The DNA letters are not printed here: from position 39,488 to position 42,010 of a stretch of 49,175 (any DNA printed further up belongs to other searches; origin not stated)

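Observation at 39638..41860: Single-polypeptide fusion of a polyprenyl-phosphate glycosyltransferase (GT2) with a PaaK/F390-synthetase-like adenylate-forming enzyme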

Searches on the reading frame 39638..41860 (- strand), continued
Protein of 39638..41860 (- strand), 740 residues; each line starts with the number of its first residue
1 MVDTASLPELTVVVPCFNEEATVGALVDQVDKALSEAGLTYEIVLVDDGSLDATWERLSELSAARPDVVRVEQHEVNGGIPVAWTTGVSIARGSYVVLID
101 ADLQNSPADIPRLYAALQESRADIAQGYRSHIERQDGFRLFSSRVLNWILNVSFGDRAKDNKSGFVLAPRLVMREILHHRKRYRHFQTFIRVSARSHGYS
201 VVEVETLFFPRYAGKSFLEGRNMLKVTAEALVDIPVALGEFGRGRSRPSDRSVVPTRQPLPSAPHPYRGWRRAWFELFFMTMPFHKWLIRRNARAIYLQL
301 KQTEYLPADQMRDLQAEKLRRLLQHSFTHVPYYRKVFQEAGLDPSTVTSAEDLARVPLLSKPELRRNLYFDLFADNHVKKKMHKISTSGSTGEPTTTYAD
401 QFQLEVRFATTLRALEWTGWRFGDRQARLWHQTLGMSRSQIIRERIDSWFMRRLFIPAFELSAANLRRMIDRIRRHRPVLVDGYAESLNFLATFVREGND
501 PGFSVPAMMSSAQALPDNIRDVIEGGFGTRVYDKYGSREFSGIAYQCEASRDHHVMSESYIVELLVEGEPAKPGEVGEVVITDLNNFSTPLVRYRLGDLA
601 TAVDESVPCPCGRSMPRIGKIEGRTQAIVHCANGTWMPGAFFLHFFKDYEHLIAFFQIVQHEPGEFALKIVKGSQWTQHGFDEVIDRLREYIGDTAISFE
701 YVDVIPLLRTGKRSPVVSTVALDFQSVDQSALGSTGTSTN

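Call 10: find_encoding_contigs(protein=P0002, flank=10000, max_places=2)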
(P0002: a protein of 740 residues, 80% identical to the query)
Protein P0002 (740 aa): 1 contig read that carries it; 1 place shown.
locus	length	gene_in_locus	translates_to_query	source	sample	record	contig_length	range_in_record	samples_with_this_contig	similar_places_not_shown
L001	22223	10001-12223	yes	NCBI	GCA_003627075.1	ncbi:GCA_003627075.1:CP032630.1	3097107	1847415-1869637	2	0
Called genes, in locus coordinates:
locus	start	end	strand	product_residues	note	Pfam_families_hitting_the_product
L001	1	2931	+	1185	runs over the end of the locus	PF08310:LGFP, PF03230:Antirestrict (faint), PF08310:LGFP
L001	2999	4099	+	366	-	-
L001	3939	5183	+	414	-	PF01408:GFO_IDH_MocA, PF02894:GFO_IDH_MocA_C, PF22725:GFO_IDH_MocA_C3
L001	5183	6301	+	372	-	PF00155:Aminotran_1_2 (faint), PF01041:DegT_DnrJ_EryC1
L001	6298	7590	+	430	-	PF01210:NAD_Gly3P_dh_N (weak), PF02737:3HCDH_N, PF03446:NAD_binding_2 (weak), PF03721:UDPG_MGDP_dh_N, PF00984:UDPG_MGDP_dh, PF03720:UDPG_MGDP_dh_C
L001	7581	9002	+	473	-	PF04577:Glyco_transf_61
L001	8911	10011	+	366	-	PF00106:adh_short (faint), PF01073:3Beta_HSD, PF01370:Epimerase, PF04321:RmlD_sub_bind, PF16363:GDP_Man_Dehyd, PF07993:NAD_binding_4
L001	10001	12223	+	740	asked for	PF00535:Glycos_transf_2, PF13641:Glyco_tranf_2_3, PF27533:CapK_C (weak)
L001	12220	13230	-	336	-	PF03706:LPG_synthase_TM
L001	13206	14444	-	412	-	PF04321:RmlD_sub_bind, PF01073:3Beta_HSD, PF01370:Epimerase, PF02719:Polysacc_synt_2, PF07993:NAD_binding_4, PF13460:NAD_binding_10, PF16363:GDP_Man_Dehyd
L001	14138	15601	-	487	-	-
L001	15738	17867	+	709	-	PF00535:Glycos_transf_2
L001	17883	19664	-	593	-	PF04577:Glyco_transf_61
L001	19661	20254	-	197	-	PF25084:LbH_EIF2B (faint), PF00132:Hexapep, PF14602:Hexapep_2 (faint), PF25087:GMPPB_C (weak), PF00132:Hexapep (weak)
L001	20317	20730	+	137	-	PF05523:FdtA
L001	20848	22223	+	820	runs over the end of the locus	PF00535:Glycos_transf_2, PF10111:Glyco_tranf_2_2 (faint), PF13641:Glyco_tranf_2_3, PF13632:Glyco_trans_2_3 (weak), PF00534:Glycos_transf_1, PF13692:Glyco_trans_1_4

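Call 11: find_encoding_contigs(protein=P0028, flank=10000, max_places=2)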
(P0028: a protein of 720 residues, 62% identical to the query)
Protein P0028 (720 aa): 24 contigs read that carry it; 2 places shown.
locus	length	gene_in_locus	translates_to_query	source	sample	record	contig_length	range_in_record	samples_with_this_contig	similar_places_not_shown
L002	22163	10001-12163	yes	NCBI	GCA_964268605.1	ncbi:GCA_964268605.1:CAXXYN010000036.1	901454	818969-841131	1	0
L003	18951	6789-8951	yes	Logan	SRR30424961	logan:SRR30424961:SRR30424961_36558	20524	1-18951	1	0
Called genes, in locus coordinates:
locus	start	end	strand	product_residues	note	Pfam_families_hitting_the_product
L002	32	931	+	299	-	PF03663:Glyco_hydro_76 (faint)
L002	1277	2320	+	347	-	PF03816:LytR_cpsA_psr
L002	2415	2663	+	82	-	-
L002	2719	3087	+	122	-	-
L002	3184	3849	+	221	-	PF00072:Response_reg, PF00486:Trans_reg_C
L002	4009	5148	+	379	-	PF00672:HAMP, PF00512:HisKA, PF02518:HATPase_c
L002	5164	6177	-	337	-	PF00491:Arginase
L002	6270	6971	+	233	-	PF12697:Abhydrolase_6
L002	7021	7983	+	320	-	PF10974:DUF2804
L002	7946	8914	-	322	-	PF01073:3Beta_HSD, PF01370:Epimerase, PF02719:Polysacc_synt_2, PF04321:RmlD_sub_bind, PF13460:NAD_binding_10, PF16363:GDP_Man_Dehyd, PF07993:NAD_binding_4 (weak)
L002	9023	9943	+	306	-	PF01073:3Beta_HSD, PF01370:Epimerase, PF02719:Polysacc_synt_2 (faint), PF04321:RmlD_sub_bind, PF13460:NAD_binding_10 (weak), PF16363:GDP_Man_Dehyd, PF07993:NAD_binding_4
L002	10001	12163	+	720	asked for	PF00535:Glycos_transf_2, PF13641:Glyco_tranf_2_3 (weak), PF27533:CapK_C (weak)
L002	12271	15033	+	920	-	PF04602:Arabinose_trans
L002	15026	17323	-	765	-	-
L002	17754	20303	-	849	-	PF04602:Arabinose_trans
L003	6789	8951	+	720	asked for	PF00535:Glycos_transf_2, PF13641:Glyco_tranf_2_3 (weak), PF27533:CapK_C (weak)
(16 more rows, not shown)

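Call 12: find_encoding_contigs(protein=P0040, flank=10000, max_places=2)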
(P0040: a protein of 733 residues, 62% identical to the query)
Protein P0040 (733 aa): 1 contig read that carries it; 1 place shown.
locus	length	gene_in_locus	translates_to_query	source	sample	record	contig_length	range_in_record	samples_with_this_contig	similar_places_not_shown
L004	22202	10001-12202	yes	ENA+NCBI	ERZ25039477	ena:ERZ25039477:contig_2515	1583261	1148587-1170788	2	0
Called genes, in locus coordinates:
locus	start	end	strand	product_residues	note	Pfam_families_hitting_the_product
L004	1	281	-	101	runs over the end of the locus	-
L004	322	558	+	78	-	-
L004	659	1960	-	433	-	PF14690:Zn_ribbon_ISL3, PF13542:HTH_Tnp_ISL3 (weak), PF01610:DDE_Tnp_ISL3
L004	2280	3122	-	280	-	PF06197:DUF998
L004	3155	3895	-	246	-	-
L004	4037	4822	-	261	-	PF02525:Flavodoxin_2, PF03358:FMN_red (faint)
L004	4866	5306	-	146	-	-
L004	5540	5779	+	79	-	-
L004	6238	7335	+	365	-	PF01548:DEDD_Tnp_IS110, PF02371:Transposase_20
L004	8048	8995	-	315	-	PF05175:MTS (faint), PF13489:Methyltransf_23, PF08241:Methyltransf_11, PF08242:Methyltransf_12, PF13649:Methyltransf_25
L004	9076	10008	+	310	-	PF01073:3Beta_HSD, PF01370:Epimerase, PF02719:Polysacc_synt_2, PF04321:RmlD_sub_bind, PF13460:NAD_binding_10 (weak), PF16363:GDP_Man_Dehyd, PF07993:NAD_binding_4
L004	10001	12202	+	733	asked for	PF00535:Glycos_transf_2, PF10111:Glyco_tranf_2_2 (weak), PF13641:Glyco_tranf_2_3, PF27533:CapK_C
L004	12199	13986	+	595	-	-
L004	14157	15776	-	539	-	PF03116:NQR2_RnfD_RnfE (faint)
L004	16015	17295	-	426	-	-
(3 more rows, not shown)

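Call 14: find_encoding_contigs(protein=P0027, flank=10000, max_places=2)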
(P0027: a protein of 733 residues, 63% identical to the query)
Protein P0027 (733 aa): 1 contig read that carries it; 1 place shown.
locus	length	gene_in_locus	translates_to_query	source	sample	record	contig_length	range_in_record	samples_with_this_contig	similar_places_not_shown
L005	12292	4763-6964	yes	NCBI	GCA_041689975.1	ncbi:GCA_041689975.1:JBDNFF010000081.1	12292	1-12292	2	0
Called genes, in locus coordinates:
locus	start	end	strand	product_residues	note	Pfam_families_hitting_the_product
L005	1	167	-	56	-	PF01370:Epimerase, PF16363:GDP_Man_Dehyd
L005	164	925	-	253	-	PF00535:Glycos_transf_2, PF13641:Glyco_tranf_2_3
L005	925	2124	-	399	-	PF03446:NAD_binding_2 (faint), PF03721:UDPG_MGDP_dh_N, PF00984:UDPG_MGDP_dh, PF03720:UDPG_MGDP_dh_C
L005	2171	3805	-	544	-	-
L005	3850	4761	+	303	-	PF01073:3Beta_HSD, PF01370:Epimerase, PF02719:Polysacc_synt_2, PF04321:RmlD_sub_bind, PF13460:NAD_binding_10 (weak), PF16363:GDP_Man_Dehyd, PF07993:NAD_binding_4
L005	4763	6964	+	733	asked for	PF00535:Glycos_transf_2, PF13641:Glyco_tranf_2_3, PF27533:CapK_C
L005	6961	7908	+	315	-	PF01073:3Beta_HSD, PF01370:Epimerase, PF04321:RmlD_sub_bind, PF07993:NAD_binding_4 (faint), PF16363:GDP_Man_Dehyd, PF13460:NAD_binding_10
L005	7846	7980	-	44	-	-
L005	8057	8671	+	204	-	PF13489:Methyltransf_23 (weak), PF13847:Methyltransf_31 (weak), PF08241:Methyltransf_11, PF08242:Methyltransf_12, PF13649:Methyltransf_25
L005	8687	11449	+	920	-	PF04602:Arabinose_trans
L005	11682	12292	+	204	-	PF05401:NodS, PF13489:Methyltransf_23, PF05175:MTS (faint), PF07021:MetW, PF13847:Methyltransf_31, PF08241:Methyltransf_11, PF08242:Methyltransf_12, PF13649:Methyltransf_25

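Call 15: find_encoding_contigs(protein=P0118, flank=10000, max_places=2)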
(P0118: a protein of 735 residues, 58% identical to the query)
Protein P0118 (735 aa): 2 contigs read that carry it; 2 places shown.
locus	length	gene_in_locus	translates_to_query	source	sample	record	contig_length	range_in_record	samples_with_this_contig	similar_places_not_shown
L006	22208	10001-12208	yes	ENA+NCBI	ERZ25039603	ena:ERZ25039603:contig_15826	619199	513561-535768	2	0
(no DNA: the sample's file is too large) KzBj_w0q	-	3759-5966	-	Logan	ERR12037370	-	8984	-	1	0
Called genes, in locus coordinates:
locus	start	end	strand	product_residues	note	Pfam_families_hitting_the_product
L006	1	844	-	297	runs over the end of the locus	PF01061:ABC2_membrane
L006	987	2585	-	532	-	-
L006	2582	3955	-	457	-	PF04464:Glyphos_transf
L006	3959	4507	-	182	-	PF02780:Transketolase_C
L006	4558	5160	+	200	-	-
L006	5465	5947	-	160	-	PF00456:Transketolase_N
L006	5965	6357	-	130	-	PF13378:MR_MLE_C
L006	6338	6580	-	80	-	-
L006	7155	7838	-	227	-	PF13489:Methyltransf_23, PF08241:Methyltransf_11, PF08242:Methyltransf_12 (faint), PF13649:Methyltransf_25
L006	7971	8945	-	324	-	PF03706:LPG_synthase_TM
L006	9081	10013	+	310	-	PF04321:RmlD_sub_bind, PF01073:3Beta_HSD, PF01370:Epimerase, PF02719:Polysacc_synt_2 (faint), PF13460:NAD_binding_10 (weak), PF16363:GDP_Man_Dehyd, PF07993:NAD_binding_4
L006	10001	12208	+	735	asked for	PF00535:Glycos_transf_2, PF27533:CapK_C (weak)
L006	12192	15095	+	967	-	PF04602:Arabinose_trans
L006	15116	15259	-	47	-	-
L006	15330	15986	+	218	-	-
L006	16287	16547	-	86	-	PF02558:ApbA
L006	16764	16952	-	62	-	PF00171:Aldedh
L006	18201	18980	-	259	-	PF00106:adh_short, PF01370:Epimerase (weak), PF08659:KR (weak), PF13561:adh_short_C2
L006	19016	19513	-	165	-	-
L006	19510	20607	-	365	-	PF03102:NeuB, PF08666:SAF (weak)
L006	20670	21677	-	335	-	PF13439:Glyco_transf_4, PF13579:Glyco_trans_4_4, PF13692:Glyco_trans_1_4, PF13524:Glyco_trans_1_2 (weak), PF00534:Glycos_transf_1, PF20706:GT4-conflict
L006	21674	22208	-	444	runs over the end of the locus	PF04932:Wzy_C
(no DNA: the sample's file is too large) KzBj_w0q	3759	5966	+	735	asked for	PF00535:Glycos_transf_2, PF27533:CapK_C (weak)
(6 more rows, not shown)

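Call 16: find_encoding_contigs(protein=P0037, flank=10000, max_places=2)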
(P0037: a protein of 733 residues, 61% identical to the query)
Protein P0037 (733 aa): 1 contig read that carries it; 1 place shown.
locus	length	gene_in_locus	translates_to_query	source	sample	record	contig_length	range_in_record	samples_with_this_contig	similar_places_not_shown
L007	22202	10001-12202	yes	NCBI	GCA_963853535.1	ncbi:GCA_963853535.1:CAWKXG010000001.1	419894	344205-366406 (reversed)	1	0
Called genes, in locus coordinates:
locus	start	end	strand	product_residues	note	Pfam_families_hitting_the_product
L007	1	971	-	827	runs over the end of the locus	PF00535:Glycos_transf_2, PF10111:Glyco_tranf_2_2, PF13641:Glyco_tranf_2_3, PF13632:Glyco_trans_2_3, PF20706:GT4-conflict, PF13439:Glyco_transf_4, PF13579:Glyco_trans_4_4, PF00534:Glycos_transf_1, +2 more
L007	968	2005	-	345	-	-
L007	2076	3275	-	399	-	PF13555:AAA_29 (faint), PF00005:ABC_tran, PF14524:Wzt_C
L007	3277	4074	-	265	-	PF01061:ABC2_membrane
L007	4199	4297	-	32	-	-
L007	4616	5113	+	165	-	PF01370:Epimerase, PF16363:GDP_Man_Dehyd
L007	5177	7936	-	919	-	PF01266:DAO (weak), PF13450:NAD_binding_8, PF03275:GLF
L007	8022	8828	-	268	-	PF00535:Glycos_transf_2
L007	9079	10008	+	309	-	PF01073:3Beta_HSD, PF01370:Epimerase, PF02719:Polysacc_synt_2 (weak), PF04321:RmlD_sub_bind, PF13460:NAD_binding_10 (weak), PF16363:GDP_Man_Dehyd, PF07993:NAD_binding_4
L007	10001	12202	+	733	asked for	PF00535:Glycos_transf_2, PF27533:CapK_C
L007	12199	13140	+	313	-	PF01073:3Beta_HSD, PF01370:Epimerase, PF02719:Polysacc_synt_2 (weak), PF04321:RmlD_sub_bind, PF13460:NAD_binding_10 (weak), PF16363:GDP_Man_Dehyd, PF07993:NAD_binding_4 (weak)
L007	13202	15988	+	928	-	PF04602:Arabinose_trans, PF14896:Arabino_trans_C (faint)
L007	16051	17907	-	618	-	PF13506:Glyco_transf_21 (weak), PF00535:Glycos_transf_2, PF10111:Glyco_tranf_2_2 (faint), PF13641:Glyco_tranf_2_3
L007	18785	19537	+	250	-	-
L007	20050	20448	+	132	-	PF00534:Glycos_transf_1, PF13692:Glyco_trans_1_4, PF20706:GT4-conflict (weak)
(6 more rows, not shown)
